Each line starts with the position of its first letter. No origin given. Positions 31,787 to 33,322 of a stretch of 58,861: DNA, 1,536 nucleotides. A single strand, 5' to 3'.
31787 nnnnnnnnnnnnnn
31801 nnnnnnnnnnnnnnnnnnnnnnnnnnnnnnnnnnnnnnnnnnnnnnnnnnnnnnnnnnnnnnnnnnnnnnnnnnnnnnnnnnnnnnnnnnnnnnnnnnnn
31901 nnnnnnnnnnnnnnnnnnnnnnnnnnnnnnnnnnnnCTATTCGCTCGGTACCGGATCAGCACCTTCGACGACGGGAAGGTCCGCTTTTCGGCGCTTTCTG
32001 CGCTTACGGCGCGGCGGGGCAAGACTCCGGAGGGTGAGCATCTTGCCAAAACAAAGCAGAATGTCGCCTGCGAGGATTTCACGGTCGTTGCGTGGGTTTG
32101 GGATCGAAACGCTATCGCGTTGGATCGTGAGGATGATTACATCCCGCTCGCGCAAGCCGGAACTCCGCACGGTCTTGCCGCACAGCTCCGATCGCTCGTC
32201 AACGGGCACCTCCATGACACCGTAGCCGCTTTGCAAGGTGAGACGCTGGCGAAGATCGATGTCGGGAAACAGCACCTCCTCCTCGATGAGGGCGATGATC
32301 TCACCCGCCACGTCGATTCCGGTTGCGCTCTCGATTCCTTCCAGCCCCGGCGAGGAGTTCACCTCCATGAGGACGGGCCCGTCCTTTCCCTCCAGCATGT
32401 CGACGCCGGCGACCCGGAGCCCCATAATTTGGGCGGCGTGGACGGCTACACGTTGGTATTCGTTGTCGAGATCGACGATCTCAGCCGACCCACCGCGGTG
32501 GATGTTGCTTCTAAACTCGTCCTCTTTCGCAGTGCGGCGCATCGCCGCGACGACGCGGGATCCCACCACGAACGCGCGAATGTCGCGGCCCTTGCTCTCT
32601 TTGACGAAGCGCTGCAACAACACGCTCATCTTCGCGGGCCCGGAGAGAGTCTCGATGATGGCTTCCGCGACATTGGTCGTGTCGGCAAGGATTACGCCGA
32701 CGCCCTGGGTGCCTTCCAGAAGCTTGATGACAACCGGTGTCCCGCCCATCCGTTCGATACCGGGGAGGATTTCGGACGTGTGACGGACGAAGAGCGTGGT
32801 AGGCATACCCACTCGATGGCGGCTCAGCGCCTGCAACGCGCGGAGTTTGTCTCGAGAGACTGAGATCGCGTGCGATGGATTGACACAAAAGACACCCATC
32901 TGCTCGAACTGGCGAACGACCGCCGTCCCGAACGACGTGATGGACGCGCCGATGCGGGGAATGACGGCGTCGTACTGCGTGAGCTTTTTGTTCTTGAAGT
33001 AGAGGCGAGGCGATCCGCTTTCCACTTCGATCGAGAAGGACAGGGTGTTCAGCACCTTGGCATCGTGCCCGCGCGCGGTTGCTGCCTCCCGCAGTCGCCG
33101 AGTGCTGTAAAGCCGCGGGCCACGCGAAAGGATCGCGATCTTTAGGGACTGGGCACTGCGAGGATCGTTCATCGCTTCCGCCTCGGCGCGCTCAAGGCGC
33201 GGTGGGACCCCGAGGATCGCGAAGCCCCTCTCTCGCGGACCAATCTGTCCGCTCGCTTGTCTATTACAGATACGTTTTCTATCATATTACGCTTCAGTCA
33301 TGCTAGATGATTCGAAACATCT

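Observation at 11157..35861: Island cargo looks like a horizontally carried c-di-AMP plus ion/osmotic homeostasis module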

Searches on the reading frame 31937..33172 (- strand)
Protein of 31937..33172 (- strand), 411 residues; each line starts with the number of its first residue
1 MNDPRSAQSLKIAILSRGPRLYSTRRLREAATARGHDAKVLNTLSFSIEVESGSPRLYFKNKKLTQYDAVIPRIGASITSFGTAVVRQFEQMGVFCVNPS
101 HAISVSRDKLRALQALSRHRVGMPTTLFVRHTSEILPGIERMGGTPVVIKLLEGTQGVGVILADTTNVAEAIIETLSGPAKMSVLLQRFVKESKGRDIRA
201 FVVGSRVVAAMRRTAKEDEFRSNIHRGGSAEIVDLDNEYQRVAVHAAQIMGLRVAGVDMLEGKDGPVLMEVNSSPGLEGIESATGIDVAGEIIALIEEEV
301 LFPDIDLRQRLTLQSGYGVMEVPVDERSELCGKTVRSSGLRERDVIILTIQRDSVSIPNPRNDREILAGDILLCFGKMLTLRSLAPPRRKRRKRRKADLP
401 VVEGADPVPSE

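Call 7: search_protein_families(library=pfam, proteins=[window:31937-33172:-], max_evalue=0.01)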
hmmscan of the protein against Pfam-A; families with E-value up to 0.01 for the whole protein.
window:31937-33172:- (411 aa): 7 families
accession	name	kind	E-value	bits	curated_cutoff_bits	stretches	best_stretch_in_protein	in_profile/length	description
PF08443.16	RimK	-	2.2e-56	190.9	21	1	107-296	2-188/188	RimK-like ATP-grasp domain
PF18030.7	Rimk_N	-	6.3e-39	132.6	26.4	1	10-103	1-94/94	RimK PreATP-grasp domain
PF02955.21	GSH-S_ATP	-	8.7e-19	68.1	23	1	123-281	12-171/175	Prokaryotic glutathione synthetase, ATP-grasp domain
PF02080.26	TrkA_C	-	4.4e-10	39.8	27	1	319-377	1-59/71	TrkA-C domain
PF14397.11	ATPgrasp_ST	-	9.7e-08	32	31.4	1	242-285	221-266/278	Sugar-transfer associated ATP-grasp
PF02655.19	ATP-grasp_3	-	5.6e-07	30.2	23.2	1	108-273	3-155/160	ATP-grasp domain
PF22626.3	LysX_preATP_grasp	-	0.0084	16.7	27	0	29-105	17-84/84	LysX preATP-grasp domain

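Call 31: find_related_loci(query=A2, collection=metagenome_contigs, flank=10000)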
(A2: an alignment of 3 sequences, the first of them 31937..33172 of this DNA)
Query A2 (411 aa) in metagenome_contigs; peptide patterns used: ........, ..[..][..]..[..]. (x = any residue, [..] = any of these).
600 stretches matched a pattern (row limit reached: there are more); 586 encode a relative of the query (tblastn E <= 1e-3); the best 80 are kept; 80 distinct loci.
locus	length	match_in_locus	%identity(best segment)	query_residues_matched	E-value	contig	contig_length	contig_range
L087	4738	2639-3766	85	9-384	0e+0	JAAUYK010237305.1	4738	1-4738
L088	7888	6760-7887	83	9-384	0e+0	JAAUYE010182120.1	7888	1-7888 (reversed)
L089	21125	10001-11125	81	10-384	0e+0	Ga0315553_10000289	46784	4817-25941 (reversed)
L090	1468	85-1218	82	10-387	0e+0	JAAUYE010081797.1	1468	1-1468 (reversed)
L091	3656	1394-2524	75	10-386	0e+0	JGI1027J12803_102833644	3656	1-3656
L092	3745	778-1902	74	10-384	0e+0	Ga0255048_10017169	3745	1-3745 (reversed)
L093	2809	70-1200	73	10-386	0e+0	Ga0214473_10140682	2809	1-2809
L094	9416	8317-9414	73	10-375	6e-180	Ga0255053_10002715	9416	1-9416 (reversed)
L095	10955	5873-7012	70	4-385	2e-179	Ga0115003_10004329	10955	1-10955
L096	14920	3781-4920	70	10-390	1e-175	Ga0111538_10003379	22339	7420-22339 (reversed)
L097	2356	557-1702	67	4-386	0e+0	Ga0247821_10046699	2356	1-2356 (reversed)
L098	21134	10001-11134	65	10-388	3e-167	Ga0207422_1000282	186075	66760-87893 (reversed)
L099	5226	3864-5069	62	5-403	1e-167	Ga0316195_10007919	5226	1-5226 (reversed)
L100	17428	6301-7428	65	10-386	9e-165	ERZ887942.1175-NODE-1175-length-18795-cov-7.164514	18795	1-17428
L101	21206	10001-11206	62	10-408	5e-164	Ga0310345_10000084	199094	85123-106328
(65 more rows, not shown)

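Call 45: search_protein_families(library=ncbifam, proteins=[window:31937-33172:-], max_evalue=0.001)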
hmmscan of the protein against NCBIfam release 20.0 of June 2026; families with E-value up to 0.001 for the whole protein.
window:31937-33172:- (411 aa): 21 families
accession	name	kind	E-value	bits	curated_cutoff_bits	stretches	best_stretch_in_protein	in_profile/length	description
NF007764.0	PRK10446.1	equivalog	1.3e-99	333.2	331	1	10-299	1-289/300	30S ribosomal protein S6--L-glutamate ligase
TIGR00768.1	rimK_fam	subfamily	1.3e-75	254.4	143.4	1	11-295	1-275/276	RimK family alpha-L-glutamate ligase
NF040720.1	MptN_Meth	equivalog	3.8e-51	173.9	350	1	11-296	1-290/291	tetrahydromethanopterin:alpha-L-glutamate ligase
TIGR02144.1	LysX_arch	equivalog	1e-42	146.2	275.6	1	26-298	14-277/281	lysine biosynthesis protein LysX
NF009110.0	PRK12458.1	subfamily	1.8e-26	93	408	1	80-300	107-331/349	glutathione synthetase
TIGR04356.1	grasp_GAK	hypoth_equivalog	3e-25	88.9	300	1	19-295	8-282/287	GAK system ATP-grasp enzyme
NF003573.0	PRK05246.1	equivalog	2.3e-24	85.8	272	1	83-300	99-313/316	glutathione synthase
TIGR04443.1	F420_CofF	equivalog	1.2e-22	80.3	300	1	76-294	60-276/283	coenzyme gamma-F420-2:alpha-L-glutamate ligase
TIGR01380.1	glut_syn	equivalog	3.2e-21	75.6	299.05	1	64-299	76-311/312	glutathione synthase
TIGR02068.2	cya_phycin_syn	equivalog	7.2e-15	54.1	850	1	77-215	182-316/862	cyanophycin synthetase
NF010623.0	PRK14016.1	subfamily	2.1e-14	52.6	877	1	102-215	208-317/871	cyanophycin synthetase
TIGR03103.1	trio_acet_GNAT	equivalog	2.3e-09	36.4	569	1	101-213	290-398/547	N-acetylglutaminylglutamine synthetase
NF002563.0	PRK02186.1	subfamily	1e-08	33.9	625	1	91-191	91-189/890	argininosuccinate lyase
NF002378.0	PRK01372.1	subfamily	3.2e-08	32.7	243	1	102-277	94-273/305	D-alanine--D-alanine ligase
TIGR04187.1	GRASP_SAV_5884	subfamily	2.2e-06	27.1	350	1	94-290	109-305/312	ATP-grasp ribosomal peptide maturase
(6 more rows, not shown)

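Call 49: find_homologous_proteins(query=window:31937-33172:-, max_evalue=1e-20)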
Query window:31937-33172:- (411 aa): 8000 proteins with E <= 1e-20 among 8000 candidates; the best 120 are listed.
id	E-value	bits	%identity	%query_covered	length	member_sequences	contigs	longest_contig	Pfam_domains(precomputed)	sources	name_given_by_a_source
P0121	9.4e-261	882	100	100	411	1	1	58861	PF18030.8,PF02955.22,PF02080.27,PF14397.12,PF08443.17,PF02655.20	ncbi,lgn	-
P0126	7.6e-219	745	87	91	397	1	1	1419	PF18030.8,PF02955.22,PF02080.27,PF14397.12,PF08443.17,PF02655.20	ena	-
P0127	1.2e-218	744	85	99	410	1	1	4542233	PF18030.8,PF02955.22,PF02080.27,PF14397.12,PF08443.17,PF02655.20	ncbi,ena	-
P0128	2.9e-217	739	85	95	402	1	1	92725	PF18030.8,PF02955.22,PF02080.27,PF14397.12,PF08443.17,PF02655.20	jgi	jgi:ribosomal protein S6--L-glutamate ligase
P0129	2.8e-215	733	87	94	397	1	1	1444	PF18030.8,PF02955.22,PF02080.27,PF14397.12,PF08443.17,PF02655.20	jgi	jgi:ribosomal protein S6--L-glutamate ligase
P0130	5.3e-215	732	86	92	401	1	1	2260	PF18030.8,PF02955.22,PF02080.27,PF14397.12,PF08443.17,PF02655.20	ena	-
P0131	5.9e-215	732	86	94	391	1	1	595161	PF18030.8,PF02955.22,PF02080.27,PF14397.12,PF08443.17,PF02655.20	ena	-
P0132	6.3e-215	732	85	95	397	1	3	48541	PF18030.8,PF02955.22,PF02080.27,PF14397.12,PF08443.17,PF02655.20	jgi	jgi:ribosomal protein S6--L-glutamate ligase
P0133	2.3e-214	730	85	92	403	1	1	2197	PF18030.8,PF02955.22,PF02080.27,PF14397.12,PF08443.17,PF02655.20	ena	-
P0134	8.6e-214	728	86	92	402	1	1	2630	PF18030.8,PF02955.22,PF02080.27,PF14397.12,PF08443.17,PF02655.20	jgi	jgi:ribosomal protein S6--L-glutamate ligase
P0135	3.7e-213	726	87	91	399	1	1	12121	PF18030.8,PF02955.22,PF02080.27,PF14397.12,PF08443.17,PF02655.20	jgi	-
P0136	6.9e-213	725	86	92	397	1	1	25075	PF18030.8,PF02955.22,PF02080.27,PF14397.12,PF08443.17,PF02655.20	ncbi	-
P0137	1.2e-212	724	82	97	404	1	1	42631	PF18030.8,PF02955.22,PF02080.27,PF14397.12,PF08443.17,PF02655.20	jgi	jgi:ribosomal protein S6--L-glutamate ligase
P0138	1.5e-212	724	85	91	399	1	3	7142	PF18030.8,PF02955.22,PF02080.27,PF14397.12,PF08443.17,PF02655.20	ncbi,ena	-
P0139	4.8e-212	722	85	91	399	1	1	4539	PF18030.8,PF02955.22,PF02080.27,PF14397.12,PF08443.17,PF02655.20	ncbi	-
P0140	1.0e-211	721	83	92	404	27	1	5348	PF18030.8,PF02955.22,PF02080.27,PF14397.12,PF08443.17,PF02655.20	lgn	-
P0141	1.9e-211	720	82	98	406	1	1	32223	PF18030.8,PF02955.22,PF02080.27,PF14397.12,PF08443.17,PF02655.20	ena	-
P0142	2.2e-211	720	84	91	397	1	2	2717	PF18030.8,PF02955.22,PF02080.27,PF14397.12,PF08443.17,PF02655.20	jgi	-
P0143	3.6e-211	719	85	95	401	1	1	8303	PF18030.8,PF02955.22,PF02080.27,PF14397.12,PF08443.17,PF02655.20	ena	-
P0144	1.5e-210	717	84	94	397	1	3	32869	PF18030.8,PF02955.22,PF02080.27,PF14397.12,PF08443.17,PF02655.20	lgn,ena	-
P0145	2.2e-210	717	84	92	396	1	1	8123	PF18030.8,PF02955.22,PF02080.27,PF14397.12,PF08443.17,PF02655.20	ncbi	-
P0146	2.7e-210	716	84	91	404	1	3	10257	PF18030.8,PF02955.22,PF02080.27,PF14397.12,PF08443.17,PF02655.20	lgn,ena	-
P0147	2.8e-210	716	84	94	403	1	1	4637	PF18030.8,PF02955.22,PF02080.27,PF14397.12,PF08443.17,PF02655.20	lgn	-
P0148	3.4e-210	716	84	92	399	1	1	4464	PF18030.8,PF02955.22,PF02080.27,PF14397.12,PF08443.17,PF02655.20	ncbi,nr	ncbi:MAG: 30S ribosomal protein S6--L-glutamate ligase [Myxococcales bacterium]|nr:30S ribosomal pro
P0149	7.3e-210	715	84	91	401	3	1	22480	PF18030.8,PF02955.22,PF02080.27,PF14397.12,PF08443.17,PF02655.20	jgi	jgi:ribosomal protein S6--L-glutamate ligase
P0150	1.2e-209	714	83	91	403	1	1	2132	PF18030.8,PF02955.22,PF02080.27,PF14397.12,PF08443.17,PF02655.20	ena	-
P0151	2.0e-209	714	84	91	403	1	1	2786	PF18030.8,PF02955.22,PF02080.27,PF14397.12,PF08443.17,PF02655.20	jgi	-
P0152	2.2e-209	713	84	91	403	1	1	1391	PF18030.8,PF02955.22,PF02080.27,PF14397.12,PF08443.17,PF02655.20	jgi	jgi:ribosomal protein S6--L-glutamate ligase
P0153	3.0e-209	713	83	91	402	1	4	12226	PF18030.8,PF02955.22,PF02080.27,PF14397.12,PF08443.17,PF02655.20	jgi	-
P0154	3.6e-209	713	83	91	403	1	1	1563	PF18030.8,PF02955.22,PF02080.27,PF14397.12,PF08443.17,PF02655.20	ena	-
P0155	3.6e-209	713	83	94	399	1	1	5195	PF18030.8,PF02955.22,PF02080.27,PF14397.12,PF08443.17,PF02655.20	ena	-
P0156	5.4e-209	712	82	91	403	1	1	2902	PF18030.8,PF02955.22,PF02080.27,PF14397.12,PF08443.17,PF02655.20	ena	-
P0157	7.7e-209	712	83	93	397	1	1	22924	PF18030.8,PF02955.22,PF02080.27,PF14397.12,PF08443.17,PF02655.20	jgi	jgi:ribosomal protein S6--L-glutamate ligase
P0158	2.6e-208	710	84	92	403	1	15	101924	PF18030.8,PF02955.22,PF02080.27,PF14397.12,PF08443.17,PF02655.20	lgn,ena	-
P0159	2.7e-208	710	83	91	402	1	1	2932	PF18030.8,PF02955.22,PF02080.27,PF14397.12,PF08443.17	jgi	-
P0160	3.7e-208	709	83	91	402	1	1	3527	PF18030.8,PF02955.22,PF02080.27,PF14397.12,PF08443.17,PF02655.20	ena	-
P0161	5.1e-208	709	83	92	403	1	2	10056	PF18030.8,PF02955.22,PF02080.27,PF14397.12,PF08443.17,PF02655.20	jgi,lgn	jgi:ribosomal protein S6--L-glutamate ligase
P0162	5.6e-208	709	83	92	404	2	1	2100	PF18030.8,PF02955.22,PF02080.27,PF14397.12,PF08443.17,PF02655.20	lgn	-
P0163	8.0e-208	708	82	91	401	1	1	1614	PF18030.8,PF02955.22,PF02080.27,PF14397.12,PF08443.17,PF02655.20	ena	-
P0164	1.1e-207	708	80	98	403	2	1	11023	PF18030.8,PF02955.22,PF02080.27,PF14397.12,PF08443.17,PF02655.20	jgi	jgi:ribosomal protein S6--L-glutamate ligase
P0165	1.1e-207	708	82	91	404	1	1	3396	PF18030.8,PF02955.22,PF02080.27,PF14397.12,PF08443.17,PF02655.20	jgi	jgi:ribosomal protein S6--L-glutamate ligase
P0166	1.4e-207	707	82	94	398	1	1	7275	PF18030.8,PF02955.22,PF02080.27,PF14397.12,PF08443.17,PF02655.20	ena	-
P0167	1.6e-207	707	83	94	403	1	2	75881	PF18030.8,PF02955.22,PF02080.27,PF14397.12,PF08443.17,PF02655.20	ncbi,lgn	-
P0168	1.6e-207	707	82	94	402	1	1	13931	PF18030.8,PF02955.22,PF02080.27,PF14397.12,PF08443.17,PF02655.20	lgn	-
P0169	4.2e-207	706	82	91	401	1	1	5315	PF18030.8,PF02955.22,PF02080.27,PF14397.12,PF08443.17,PF02655.20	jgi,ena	-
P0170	4.2e-207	706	82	95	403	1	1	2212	PF18030.8,PF02955.22,PF02080.27,PF14397.12,PF08443.17,PF02655.20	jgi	-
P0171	4.3e-207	706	81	96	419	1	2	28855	PF18030.8,PF02955.22,PF02080.27,PF14397.12,PF08443.17,PF02655.20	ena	-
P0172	5.4e-207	706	82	91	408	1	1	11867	PF18030.8,PF02955.22,PF02080.27,PF14397.12,PF08443.17,PF02655.20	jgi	jgi:ribosomal protein S6--L-glutamate ligase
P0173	5.9e-207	705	84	91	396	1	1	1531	PF18030.8,PF02955.22,PF02080.27,PF14397.12,PF08443.17,PF02655.20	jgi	jgi:ribosomal protein S6--L-glutamate ligase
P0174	6.8e-207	705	83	92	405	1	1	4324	PF18030.8,PF02955.22,PF02080.27,PF14397.12,PF08443.17,PF02655.20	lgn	-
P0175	7.3e-207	705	80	97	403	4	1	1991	PF18030.8,PF02955.22,PF02080.27,PF14397.12,PF08443.17,PF02655.20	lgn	-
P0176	8.0e-207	705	83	92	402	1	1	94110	PF18030.8,PF02955.22,PF02080.27,PF14397.12,PF08443.17,PF02655.20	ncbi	-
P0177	1.2e-206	704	81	95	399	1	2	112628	PF18030.8,PF02955.22,PF02080.27,PF14397.12,PF08443.17,PF02655.20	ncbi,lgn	-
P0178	1.3e-206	704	82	93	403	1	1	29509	PF18030.8,PF02955.22,PF02080.27,PF14397.12,PF08443.17,PF02655.20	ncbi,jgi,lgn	ncbi:MAG: ribosomal protein S6--L-glutamate ligase [Hyphomicrobiaceae bacterium]|jgi:ribosomal prote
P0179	1.3e-206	704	80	97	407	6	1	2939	PF18030.8,PF02955.22,PF02080.27,PF14397.12,PF08443.17,PF02655.20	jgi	-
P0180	1.3e-206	704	84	91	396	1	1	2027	PF18030.8,PF02955.22,PF02080.27,PF14397.12,PF08443.17,PF02655.20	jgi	jgi:ribosomal protein S6--L-glutamate ligase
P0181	1.8e-206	704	82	91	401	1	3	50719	PF18030.8,PF02955.22,PF02080.27,PF14397.12,PF08443.17,PF02655.20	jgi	jgi:ribosomal protein S6--L-glutamate ligase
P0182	2.1e-206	704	82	92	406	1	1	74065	PF18030.8,PF02955.22,PF02080.27,PF14397.12,PF08443.17,PF02655.20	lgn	-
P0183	2.1e-206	704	83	95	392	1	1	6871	PF18030.8,PF02955.22,PF02080.27,PF14397.12,PF08443.17,PF02655.20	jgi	jgi:ribosomal protein S6--L-glutamate ligase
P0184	5.7e-206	702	82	92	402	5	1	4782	PF18030.8,PF02955.22,PF02080.27,PF14397.12,PF08443.17,PF02655.20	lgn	-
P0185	5.8e-206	702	80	95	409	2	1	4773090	PF18030.8,PF02955.22,PF02080.27,PF14397.12,PF08443.17,PF02655.20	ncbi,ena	-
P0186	5.9e-206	702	82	95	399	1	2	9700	PF18030.8,PF02955.22,PF02080.27,PF14397.12,PF08443.17,PF02655.20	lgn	-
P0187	9.3e-206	701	80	91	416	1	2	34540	PF18030.8,PF02955.22,PF02080.27,PF14397.12,PF08443.17,PF02655.20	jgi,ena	-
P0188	1.1e-205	701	80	97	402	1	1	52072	PF18030.8,PF02955.22,PF02080.27,PF14397.12,PF08443.17,PF02655.20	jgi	jgi:ribosomal protein S6--L-glutamate ligase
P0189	1.6e-205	701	81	93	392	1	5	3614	PF18030.8,PF02955.22,PF02080.27,PF14397.12,PF08443.17,PF02655.20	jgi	jgi:ribosomal protein S6--L-glutamate ligase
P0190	2.0e-205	700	82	94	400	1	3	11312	PF18030.8,PF02955.22,PF02080.27,PF14397.12,PF08443.17,PF02655.20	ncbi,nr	ncbi:MAG: 30S ribosomal protein S6--L-glutamate ligase [Myxococcota bacterium]|nr:30S ribosomal prot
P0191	2.3e-205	700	81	94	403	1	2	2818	PF18030.8,PF02955.22,PF02080.27,PF14397.12,PF08443.17,PF02655.20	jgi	-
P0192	2.7e-205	700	81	94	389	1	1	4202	PF18030.8,PF02955.22,PF02080.27,PF14397.12,PF08443.17,PF02655.20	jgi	jgi:ribosomal protein S6--L-glutamate ligase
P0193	3.1e-205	700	83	92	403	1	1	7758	PF18030.8,PF02955.22,PF02080.27,PF14397.12,PF08443.17,PF02655.20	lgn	-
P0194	3.7e-205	699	82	93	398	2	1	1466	PF18030.8,PF02955.22,PF02080.27,PF14397.12,PF08443.17,PF02655.20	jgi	jgi:ribosomal protein S6--L-glutamate ligase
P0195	3.7e-205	699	83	92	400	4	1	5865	PF18030.8,PF02955.22,PF02080.27,PF14397.12,PF08443.17,PF02655.20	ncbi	-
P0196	4.5e-205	699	84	91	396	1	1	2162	PF18030.8,PF02955.22,PF02080.27,PF14397.12,PF08443.17,PF02655.20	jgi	jgi:ribosomal protein S6--L-glutamate ligase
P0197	4.6e-205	699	81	93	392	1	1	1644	PF18030.8,PF02955.22,PF02080.27,PF14397.12,PF08443.17,PF02655.20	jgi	jgi:ribosomal protein S6--L-glutamate ligase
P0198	9.2e-205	698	83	93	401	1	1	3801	PF18030.8,PF02955.22,PF02080.27,PF14397.12,PF08443.17,PF02655.20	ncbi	-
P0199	1.1e-204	698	80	91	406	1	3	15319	PF18030.8,PF02955.22,PF02080.27,PF14397.12,PF08443.17,PF02655.20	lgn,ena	-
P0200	1.4e-204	698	79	98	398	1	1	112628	PF18030.8,PF02955.22,PF02080.27,PF14397.12,PF08443.17,PF02655.20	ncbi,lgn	-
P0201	1.5e-204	697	81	91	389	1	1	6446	PF18030.8,PF02955.22,PF02080.27,PF14397.12,PF08443.17,PF02655.20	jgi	jgi:ribosomal protein S6--L-glutamate ligase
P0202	1.6e-204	697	82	91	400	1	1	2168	PF18030.8,PF02955.22,PF02080.27,PF14397.12,PF08443.17,PF02655.20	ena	-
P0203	2.7e-204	697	81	91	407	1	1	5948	PF18030.8,PF02955.22,PF02080.27,PF14397.12,PF08443.17,PF02655.20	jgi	-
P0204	4.0e-204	696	82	91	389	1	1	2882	PF18030.8,PF02955.22,PF02080.27,PF14397.12,PF08443.17,PF02655.20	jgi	jgi:ribosomal protein S6--L-glutamate ligase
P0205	5.8e-204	696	81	95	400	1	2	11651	PF18030.8,PF02955.22,PF02080.27,PF14397.12,PF08443.17,PF02655.20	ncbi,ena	-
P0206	1.0e-203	695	81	94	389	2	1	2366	PF18030.8,PF02955.22,PF02080.27,PF14397.12,PF08443.17,PF02655.20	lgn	-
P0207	2.3e-203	694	82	91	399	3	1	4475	PF18030.8,PF02955.22,PF02080.27,PF14397.12,PF08443.17,PF02655.20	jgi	jgi:ribosomal protein S6--L-glutamate ligase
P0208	2.4e-203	694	80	95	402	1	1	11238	PF18030.8,PF02955.22,PF02080.27,PF14397.12,PF08443.17,PF02655.20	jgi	-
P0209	5.1e-203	692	81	95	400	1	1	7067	PF18030.8,PF02955.22,PF02080.27,PF14397.12,PF08443.17,PF02655.20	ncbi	-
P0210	5.4e-203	692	81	91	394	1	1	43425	PF18030.8,PF02955.22,PF02080.27,PF14397.12,PF08443.17,PF02655.20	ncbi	ncbi:MAG: 30S ribosomal protein S6--L-glutamate ligase [Myxococcota bacterium]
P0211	5.5e-203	692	80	94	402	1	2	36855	PF18030.8,PF02955.22,PF02080.27,PF14397.12,PF08443.17,PF02655.20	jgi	jgi:ribosomal protein S6--L-glutamate ligase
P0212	7.7e-203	692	81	94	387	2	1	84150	PF18030.8,PF02955.22,PF02080.27,PF14397.12,PF08443.17,PF02655.20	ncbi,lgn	-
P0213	8.7e-203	692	81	91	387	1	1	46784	PF18030.8,PF02955.22,PF02080.27,PF14397.12,PF08443.17,PF02655.20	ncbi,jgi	-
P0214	9.2e-203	692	82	91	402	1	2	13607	PF18030.8,PF02955.22,PF02080.27,PF14397.12,PF08443.17,PF02655.20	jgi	jgi:ribosomal protein S6--L-glutamate ligase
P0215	1.0e-202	691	79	92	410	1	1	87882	PF18030.8,PF02955.22,PF02080.27,PF14397.12,PF08443.17,PF02655.20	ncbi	-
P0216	1.1e-202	691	83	92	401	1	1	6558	PF18030.8,PF02955.22,PF02080.27,PF14397.12,PF08443.17,PF02655.20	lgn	-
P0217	1.2e-202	691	81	91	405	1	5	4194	PF18030.8,PF02955.22,PF02080.27,PF14397.12,PF08443.17,PF02655.20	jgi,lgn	-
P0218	1.4e-202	691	80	91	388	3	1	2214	PF18030.8,PF02955.22,PF02080.27,PF14397.12,PF08443.17,PF02655.20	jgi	jgi:ribosomal protein S6--L-glutamate ligase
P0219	1.4e-202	691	81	92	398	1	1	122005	PF18030.8,PF02955.22,PF02080.27,PF14397.12,PF08443.17,PF02655.20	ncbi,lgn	-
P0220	1.5e-202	691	87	86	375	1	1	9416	PF18030.8,PF02955.22,PF02080.27,PF14397.12,PF08443.17,PF02655.20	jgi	-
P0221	1.6e-202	691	82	92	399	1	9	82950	PF18030.8,PF02955.22,PF02080.27,PF14397.12,PF08443.17,PF02655.20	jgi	jgi:ribosomal protein S6--L-glutamate ligase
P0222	2.4e-202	690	81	91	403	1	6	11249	PF18030.8,PF02955.22,PF02080.27,PF14397.12,PF08443.17,PF02655.20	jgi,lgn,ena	-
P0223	3.4e-202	690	78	96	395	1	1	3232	PF18030.8,PF02955.22,PF02080.27,PF14397.12,PF08443.17,PF02655.20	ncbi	-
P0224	3.8e-202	690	82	92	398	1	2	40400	PF18030.8,PF02955.22,PF02080.27,PF14397.12,PF08443.17,PF02655.20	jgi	jgi:ribosomal protein S6--L-glutamate ligase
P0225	1.2e-201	688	80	93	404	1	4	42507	PF18030.8,PF02955.22,PF02080.27,PF14397.12,PF08443.17,PF02655.20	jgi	jgi:ribosomal protein S6--L-glutamate ligase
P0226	3.8e-201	686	81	91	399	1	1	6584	PF18030.8,PF02955.22,PF02080.27,PF08443.17,PF02655.20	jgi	jgi:ribosomal protein S6--L-glutamate ligase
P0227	5.7e-201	686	82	91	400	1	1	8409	PF18030.8,PF02955.22,PF02080.27,PF14397.12,PF08443.17,PF02655.20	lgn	-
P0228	7.1e-201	685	81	91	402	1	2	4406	PF18030.8,PF02955.22,PF02080.27,PF14397.12,PF08443.17,PF02655.20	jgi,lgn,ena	-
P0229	1.1e-200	685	80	94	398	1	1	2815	PF18030.8,PF02955.22,PF02080.27,PF14397.12,PF08443.17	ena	-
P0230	1.3e-200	684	80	91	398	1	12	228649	PF18030.8,PF02955.22,PF02080.27,PF14397.12,PF08443.17,PF02655.20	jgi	jgi:ribosomal protein S6--L-glutamate ligase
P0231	1.5e-200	684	80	91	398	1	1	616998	PF18030.8,PF02955.22,PF02080.27,PF14397.12,PF08443.17,PF02655.20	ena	-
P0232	6.0e-200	682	80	93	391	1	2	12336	PF18030.8,PF02955.22,PF02080.27,PF14397.12,PF08443.17,PF02655.20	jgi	-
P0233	7.6e-200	682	79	97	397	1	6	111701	PF18030.8,PF02955.22,PF02080.27,PF14397.12,PF08443.17,PF02655.20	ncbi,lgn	-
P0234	2.1e-199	681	80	94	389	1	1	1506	PF18030.8,PF02955.22,PF02080.27,PF14397.12,PF08443.17,PF02655.20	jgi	jgi:ribosomal protein S6--L-glutamate ligase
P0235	2.2e-199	680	81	91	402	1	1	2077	PF18030.8,PF02955.22,PF02080.27,PF14397.12,PF08443.17,PF02655.20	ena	-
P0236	3.3e-199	680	81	91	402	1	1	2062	PF18030.8,PF02955.22,PF02080.27,PF14397.12,PF08443.17,PF02655.20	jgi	-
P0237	4.2e-199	680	82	92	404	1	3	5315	PF18030.8,PF02955.22,PF02080.27,PF14397.12,PF08443.17,PF02655.20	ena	-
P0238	6.8e-199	679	80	92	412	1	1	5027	PF18030.8,PF02955.22,PF02080.27,PF14397.12,PF08443.17,PF02655.20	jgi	-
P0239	6.9e-199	679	78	93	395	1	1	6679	PF18030.8,PF02955.22,PF02080.27,PF14397.12,PF08443.17,PF02655.20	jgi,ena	-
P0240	1.7e-198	678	80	94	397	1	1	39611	PF18030.8,PF02955.22,PF02080.27,PF14397.12,PF08443.17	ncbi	-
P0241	2.7e-198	677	79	95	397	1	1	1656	PF18030.8,PF02955.22,PF02080.27,PF14397.12,PF08443.17,PF02655.20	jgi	jgi:ribosomal protein S6--L-glutamate ligase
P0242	4.5e-198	676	79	91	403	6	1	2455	PF18030.8,PF02955.22,PF02080.27,PF14397.12,PF08443.17,PF02655.20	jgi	jgi:ribosomal protein S6--L-glutamate ligase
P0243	5.2e-198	676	78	96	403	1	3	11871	PF18030.8,PF02955.22,PF02080.27,PF14397.12,PF08443.17,PF02655.20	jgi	-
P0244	5.6e-198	676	79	92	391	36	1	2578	PF18030.8,PF02955.22,PF02080.27,PF14397.12,PF08443.17,PF02655.20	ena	-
